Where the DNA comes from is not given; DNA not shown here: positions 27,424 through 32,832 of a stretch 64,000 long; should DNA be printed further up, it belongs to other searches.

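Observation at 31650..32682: C-terminal alpha/beta-hydrolase (lipase/esterase-like) domain on the giant protein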

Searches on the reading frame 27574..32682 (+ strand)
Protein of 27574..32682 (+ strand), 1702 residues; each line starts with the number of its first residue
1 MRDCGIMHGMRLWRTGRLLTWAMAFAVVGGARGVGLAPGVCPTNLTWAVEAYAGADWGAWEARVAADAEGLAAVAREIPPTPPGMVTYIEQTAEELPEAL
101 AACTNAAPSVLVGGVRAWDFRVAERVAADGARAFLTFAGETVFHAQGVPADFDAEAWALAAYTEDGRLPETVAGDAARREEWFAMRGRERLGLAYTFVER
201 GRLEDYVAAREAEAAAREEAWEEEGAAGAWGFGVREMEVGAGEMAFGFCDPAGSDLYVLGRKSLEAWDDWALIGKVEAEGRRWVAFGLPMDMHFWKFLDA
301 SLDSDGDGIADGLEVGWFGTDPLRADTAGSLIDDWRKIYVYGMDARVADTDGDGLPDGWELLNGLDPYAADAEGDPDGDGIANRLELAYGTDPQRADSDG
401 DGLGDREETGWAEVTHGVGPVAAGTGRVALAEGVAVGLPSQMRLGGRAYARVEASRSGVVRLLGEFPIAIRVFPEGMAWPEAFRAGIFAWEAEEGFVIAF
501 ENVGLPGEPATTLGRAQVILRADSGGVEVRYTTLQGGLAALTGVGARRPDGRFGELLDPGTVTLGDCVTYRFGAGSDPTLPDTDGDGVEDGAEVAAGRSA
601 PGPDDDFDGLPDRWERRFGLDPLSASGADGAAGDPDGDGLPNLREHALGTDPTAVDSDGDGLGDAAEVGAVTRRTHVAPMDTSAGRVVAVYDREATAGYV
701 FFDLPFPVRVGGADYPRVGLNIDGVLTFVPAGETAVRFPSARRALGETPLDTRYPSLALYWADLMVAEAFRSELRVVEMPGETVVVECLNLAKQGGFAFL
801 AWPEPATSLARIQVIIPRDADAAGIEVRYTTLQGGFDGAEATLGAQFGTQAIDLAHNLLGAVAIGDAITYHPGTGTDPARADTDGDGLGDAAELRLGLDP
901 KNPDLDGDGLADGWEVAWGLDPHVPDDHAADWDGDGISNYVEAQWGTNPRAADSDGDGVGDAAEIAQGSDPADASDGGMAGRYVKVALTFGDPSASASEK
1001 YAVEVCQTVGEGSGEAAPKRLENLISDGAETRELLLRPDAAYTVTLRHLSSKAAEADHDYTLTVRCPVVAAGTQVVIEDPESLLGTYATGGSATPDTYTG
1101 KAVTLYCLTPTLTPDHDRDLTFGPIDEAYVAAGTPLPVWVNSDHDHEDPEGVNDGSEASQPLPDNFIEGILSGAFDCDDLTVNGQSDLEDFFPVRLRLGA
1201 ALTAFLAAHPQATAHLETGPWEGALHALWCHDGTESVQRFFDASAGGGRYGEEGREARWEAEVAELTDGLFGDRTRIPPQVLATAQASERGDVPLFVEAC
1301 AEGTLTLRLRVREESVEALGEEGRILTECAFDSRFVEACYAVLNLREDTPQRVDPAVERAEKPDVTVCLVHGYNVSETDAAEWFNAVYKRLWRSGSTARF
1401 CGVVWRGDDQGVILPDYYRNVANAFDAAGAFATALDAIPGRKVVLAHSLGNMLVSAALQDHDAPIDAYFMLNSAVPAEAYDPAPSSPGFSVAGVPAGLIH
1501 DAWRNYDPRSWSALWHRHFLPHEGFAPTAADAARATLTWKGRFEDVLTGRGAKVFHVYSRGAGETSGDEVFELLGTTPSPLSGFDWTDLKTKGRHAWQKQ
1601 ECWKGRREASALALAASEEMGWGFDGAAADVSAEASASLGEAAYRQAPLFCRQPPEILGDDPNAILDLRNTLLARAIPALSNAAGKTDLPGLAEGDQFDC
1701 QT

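Call 5: search_protein_families(library=pfam, proteins=[window:27574-32679:+], max_evalue=1)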
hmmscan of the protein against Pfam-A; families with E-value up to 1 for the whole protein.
window:27574-32679:+ (1702 aa): 3 families
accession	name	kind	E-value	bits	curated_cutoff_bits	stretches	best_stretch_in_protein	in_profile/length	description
PF18884.5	TSP3_bac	-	2.1e-38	130.2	25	9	375-395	1-21/22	Bacterial TSP3 repeat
PF00561.26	Abhydrolase_1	-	0.00022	21.4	25.8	1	1423-1526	51-155/245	alpha/beta hydrolase fold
PF12146.15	Hydrolase_4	-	0.15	11.8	27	1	1362-1480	2-116/239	Serine aminopeptidase, S33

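Call 6: search_protein_families(library=ncbifam, proteins=[window:27574-32679:+], max_evalue=1)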
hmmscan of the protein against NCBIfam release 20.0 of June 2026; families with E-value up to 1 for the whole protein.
window:27574-32679:+ (1702 aa): 3 families
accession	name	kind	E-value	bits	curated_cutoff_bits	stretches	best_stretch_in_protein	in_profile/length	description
NF033765.2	gliding_CglD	equivalog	2.9e-26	91.6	400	3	875-964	200-299/1124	adventurous gliding motility lipoprotein CglD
NF047639.1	throspo3_MtsD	equivalog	1.1e-23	83.3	800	6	880-949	458-527/651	cell-cell cohesion protein MtsD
NF042425.1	Amuc_1099_fam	equivalog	0.037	13.6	50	1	353-398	106-152/321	Amuc_1099 family pilus-like system protein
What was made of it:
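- The giant protein has an adhesin-like TSP3 architecture, with NCBIfam partial hits to CglD and MtsD (call 6).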

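Call 27: find_encoding_contigs(protein=window:27574-32682:+, flank=3000, max_places=6)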
Protein window:27574-32682:+ (1702 aa): no gene with exactly this product is on record in the collection.
